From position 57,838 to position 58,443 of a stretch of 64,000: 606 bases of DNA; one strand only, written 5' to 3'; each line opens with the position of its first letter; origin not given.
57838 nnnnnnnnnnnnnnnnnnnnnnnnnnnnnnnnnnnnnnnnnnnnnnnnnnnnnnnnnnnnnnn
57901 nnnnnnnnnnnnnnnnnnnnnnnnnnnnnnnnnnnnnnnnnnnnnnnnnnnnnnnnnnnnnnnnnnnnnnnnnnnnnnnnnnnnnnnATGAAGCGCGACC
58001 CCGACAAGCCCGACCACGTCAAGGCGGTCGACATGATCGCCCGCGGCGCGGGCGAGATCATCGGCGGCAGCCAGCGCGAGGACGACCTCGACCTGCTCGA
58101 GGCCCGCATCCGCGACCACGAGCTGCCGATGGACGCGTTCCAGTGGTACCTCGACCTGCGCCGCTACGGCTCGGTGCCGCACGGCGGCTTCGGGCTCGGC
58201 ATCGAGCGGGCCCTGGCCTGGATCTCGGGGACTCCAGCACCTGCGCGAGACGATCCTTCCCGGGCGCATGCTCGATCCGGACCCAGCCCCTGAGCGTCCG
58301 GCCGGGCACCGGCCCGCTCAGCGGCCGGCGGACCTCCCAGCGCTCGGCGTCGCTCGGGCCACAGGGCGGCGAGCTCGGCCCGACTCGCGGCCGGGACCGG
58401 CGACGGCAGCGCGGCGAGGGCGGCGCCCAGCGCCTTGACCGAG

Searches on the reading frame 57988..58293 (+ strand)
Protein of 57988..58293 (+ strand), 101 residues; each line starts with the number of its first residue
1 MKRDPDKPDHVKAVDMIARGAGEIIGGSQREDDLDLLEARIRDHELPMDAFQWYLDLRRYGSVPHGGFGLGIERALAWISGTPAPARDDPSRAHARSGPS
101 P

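Call 74: search_protein_families(library=pfam, proteins=[window:57988-58293:+], max_evalue=0.001)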
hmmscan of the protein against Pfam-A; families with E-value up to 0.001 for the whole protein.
window:57988-58293:+ (101 aa): 1 family
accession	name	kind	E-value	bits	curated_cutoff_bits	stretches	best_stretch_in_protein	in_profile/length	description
PF00152.25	tRNA-synt_2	-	2.5e-18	66.6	25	1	4-82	210-295/308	tRNA synthetases class II (D, K and N)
